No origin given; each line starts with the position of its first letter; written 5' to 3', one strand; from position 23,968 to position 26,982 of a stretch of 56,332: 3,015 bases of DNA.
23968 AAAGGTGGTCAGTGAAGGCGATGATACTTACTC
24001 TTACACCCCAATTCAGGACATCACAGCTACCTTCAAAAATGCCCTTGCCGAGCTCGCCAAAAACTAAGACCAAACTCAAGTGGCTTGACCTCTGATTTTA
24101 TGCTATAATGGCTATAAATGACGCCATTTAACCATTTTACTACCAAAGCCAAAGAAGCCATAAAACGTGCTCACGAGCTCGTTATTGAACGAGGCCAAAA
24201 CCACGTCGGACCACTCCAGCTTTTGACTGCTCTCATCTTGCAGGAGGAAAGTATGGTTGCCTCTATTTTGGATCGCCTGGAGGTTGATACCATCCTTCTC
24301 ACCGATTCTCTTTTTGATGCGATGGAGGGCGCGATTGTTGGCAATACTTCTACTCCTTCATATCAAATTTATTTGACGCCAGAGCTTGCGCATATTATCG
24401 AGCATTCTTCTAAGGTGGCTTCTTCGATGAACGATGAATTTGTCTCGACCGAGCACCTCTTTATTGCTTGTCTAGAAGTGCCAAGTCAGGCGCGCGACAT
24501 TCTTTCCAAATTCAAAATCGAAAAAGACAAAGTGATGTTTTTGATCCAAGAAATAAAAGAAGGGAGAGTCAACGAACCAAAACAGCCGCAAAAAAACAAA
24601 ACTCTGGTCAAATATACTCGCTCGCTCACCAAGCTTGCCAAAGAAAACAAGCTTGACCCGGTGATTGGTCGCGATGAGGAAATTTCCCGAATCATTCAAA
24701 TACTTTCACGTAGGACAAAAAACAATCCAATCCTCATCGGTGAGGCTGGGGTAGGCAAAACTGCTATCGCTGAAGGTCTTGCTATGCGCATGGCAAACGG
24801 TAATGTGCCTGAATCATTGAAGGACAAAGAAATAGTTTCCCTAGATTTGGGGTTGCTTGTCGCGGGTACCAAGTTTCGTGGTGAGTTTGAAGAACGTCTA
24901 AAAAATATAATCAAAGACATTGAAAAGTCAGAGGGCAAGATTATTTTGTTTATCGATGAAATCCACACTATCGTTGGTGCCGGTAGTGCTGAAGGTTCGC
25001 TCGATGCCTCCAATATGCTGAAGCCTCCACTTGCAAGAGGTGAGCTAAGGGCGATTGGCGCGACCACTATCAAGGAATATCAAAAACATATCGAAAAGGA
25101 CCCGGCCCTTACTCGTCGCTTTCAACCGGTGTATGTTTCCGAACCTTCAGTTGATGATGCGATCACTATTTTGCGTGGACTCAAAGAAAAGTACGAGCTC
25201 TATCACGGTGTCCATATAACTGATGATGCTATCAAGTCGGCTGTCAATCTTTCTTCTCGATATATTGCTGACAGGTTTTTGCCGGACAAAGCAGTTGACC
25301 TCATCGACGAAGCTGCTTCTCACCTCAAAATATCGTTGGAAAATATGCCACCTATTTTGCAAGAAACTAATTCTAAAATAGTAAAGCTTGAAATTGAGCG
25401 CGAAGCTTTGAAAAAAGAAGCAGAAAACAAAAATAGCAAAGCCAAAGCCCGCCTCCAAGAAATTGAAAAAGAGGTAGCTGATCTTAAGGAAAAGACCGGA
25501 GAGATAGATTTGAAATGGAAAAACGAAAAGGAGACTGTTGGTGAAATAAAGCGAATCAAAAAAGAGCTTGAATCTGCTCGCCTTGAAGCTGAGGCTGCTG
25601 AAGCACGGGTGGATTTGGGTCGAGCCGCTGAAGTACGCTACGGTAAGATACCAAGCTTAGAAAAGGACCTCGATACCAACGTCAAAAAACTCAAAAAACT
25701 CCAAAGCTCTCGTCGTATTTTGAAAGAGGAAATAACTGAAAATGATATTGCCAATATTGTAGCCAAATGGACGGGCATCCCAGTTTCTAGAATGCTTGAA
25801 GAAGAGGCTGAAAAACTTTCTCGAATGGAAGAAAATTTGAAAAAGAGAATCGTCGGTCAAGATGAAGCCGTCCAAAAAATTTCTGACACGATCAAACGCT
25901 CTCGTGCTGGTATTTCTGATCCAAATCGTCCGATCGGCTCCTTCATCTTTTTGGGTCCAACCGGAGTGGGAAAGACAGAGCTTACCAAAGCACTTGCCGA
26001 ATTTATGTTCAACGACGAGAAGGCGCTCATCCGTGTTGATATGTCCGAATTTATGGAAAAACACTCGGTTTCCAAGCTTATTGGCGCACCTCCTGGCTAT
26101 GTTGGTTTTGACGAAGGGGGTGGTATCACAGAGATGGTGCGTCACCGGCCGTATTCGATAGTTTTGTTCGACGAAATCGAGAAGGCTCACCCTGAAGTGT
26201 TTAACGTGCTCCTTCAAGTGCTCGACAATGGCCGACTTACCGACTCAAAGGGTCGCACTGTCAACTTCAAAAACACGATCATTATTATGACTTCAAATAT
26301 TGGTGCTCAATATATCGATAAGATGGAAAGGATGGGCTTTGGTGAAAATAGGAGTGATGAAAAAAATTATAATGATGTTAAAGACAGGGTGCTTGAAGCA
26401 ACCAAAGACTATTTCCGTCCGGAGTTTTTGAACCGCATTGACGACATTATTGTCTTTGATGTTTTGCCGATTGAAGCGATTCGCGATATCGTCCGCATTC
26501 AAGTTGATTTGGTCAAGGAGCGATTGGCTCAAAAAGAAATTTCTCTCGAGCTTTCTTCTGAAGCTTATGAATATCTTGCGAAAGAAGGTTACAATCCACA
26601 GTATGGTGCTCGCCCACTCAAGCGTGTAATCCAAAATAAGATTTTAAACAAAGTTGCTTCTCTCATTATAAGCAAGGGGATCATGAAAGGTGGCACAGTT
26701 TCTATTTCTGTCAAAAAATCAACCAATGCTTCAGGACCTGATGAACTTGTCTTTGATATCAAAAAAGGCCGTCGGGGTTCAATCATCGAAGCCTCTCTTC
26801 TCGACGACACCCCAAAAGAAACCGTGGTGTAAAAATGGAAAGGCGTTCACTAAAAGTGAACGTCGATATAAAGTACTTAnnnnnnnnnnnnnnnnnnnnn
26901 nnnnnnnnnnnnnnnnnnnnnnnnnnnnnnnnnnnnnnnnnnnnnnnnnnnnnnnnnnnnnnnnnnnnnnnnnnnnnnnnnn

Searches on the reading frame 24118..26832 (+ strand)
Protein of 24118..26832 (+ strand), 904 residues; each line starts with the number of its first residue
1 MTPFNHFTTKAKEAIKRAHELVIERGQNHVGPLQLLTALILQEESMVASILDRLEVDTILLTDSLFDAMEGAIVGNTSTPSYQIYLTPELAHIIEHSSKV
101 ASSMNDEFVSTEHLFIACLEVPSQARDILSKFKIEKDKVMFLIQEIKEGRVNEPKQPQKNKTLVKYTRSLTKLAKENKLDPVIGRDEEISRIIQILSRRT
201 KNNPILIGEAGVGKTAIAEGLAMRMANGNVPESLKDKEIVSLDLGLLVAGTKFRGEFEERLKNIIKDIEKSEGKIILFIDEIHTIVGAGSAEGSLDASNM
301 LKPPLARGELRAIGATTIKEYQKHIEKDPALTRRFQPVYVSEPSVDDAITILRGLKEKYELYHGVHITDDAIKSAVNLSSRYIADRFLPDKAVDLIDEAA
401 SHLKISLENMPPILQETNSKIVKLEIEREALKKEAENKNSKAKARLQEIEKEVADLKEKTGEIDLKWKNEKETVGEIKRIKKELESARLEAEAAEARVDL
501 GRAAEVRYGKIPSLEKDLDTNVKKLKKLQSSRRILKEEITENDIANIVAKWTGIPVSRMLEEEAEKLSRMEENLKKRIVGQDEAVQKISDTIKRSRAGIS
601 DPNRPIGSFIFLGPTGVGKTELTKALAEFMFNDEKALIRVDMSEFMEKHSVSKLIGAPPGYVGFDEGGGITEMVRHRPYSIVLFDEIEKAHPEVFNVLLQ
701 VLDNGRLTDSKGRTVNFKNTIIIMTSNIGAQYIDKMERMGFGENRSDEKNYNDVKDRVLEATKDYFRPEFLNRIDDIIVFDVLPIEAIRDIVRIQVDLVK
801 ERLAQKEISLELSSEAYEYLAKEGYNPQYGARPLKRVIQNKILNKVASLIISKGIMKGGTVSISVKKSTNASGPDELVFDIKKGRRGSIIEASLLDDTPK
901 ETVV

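Call 8: search_protein_families(library=pfam, proteins=[window:24118-26832:+], max_evalue=0.01)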
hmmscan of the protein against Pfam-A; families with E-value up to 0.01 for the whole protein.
window:24118-26832:+ (904 aa): 23 families
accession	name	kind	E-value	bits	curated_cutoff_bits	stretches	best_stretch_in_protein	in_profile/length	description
PF07724.20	AAA_2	-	6.9e-71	238.1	27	1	604-777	1-166/166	AAA domain (Cdc48 subfamily)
PF17871.7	AAA_lid_9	-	9.1e-34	115.9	22.8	1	344-444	1-101/104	AAA lid domain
PF10431.15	ClpB_D2-small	-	4.3e-25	88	21.9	1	786-863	4-81/81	C-terminal, D2-small domain, of ClpB protein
PF00004.35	AAA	-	1.2e-22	81.2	21.2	2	205-318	2-110/131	ATPase family associated with various cellular activities (AAA)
PF07728.20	AAA_5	-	5.3e-17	62.6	22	1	609-728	2-123/139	AAA domain (dynein-related subfamily)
PF02861.25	Clp_N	-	2.4e-15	56.8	20.7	2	99-145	3-50/53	Clp amino terminal domain, pathogenicity island component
PF13191.12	AAA_16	-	2.3e-10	41.6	32.6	1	182-225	2-48/167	AAA ATPase domain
PF00158.32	Sigma54_activat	-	3.6e-09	37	20.2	1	607-716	23-131/168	Sigma-54 interaction domain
PF13401.12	AAA_22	-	9e-08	32.9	27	0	200-285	4-96/130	AAA domain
PF20720.3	nSTAND3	-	9.4e-07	29.1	27.2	0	200-228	16-44/155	Novel STAND NTPase 3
PF13173.12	AAA_14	-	2.4e-06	28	27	0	205-288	6-77/129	AAA domain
PF01695.23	IstB_IS21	-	3.8e-05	23.7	24.1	0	199-224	90-115/238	IstB-like ATP binding protein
PF12775.13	AAA_7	-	5.2e-05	23.3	25.8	0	609-655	36-82/181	P-loop containing dynein motor region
PF05729.18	NACHT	-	0.00011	22.6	26.7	0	205-232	4-31/167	NACHT domain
PF05621.17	TniB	-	0.00011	22.1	22.4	0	230-341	77-185/189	Bacterial TniB protein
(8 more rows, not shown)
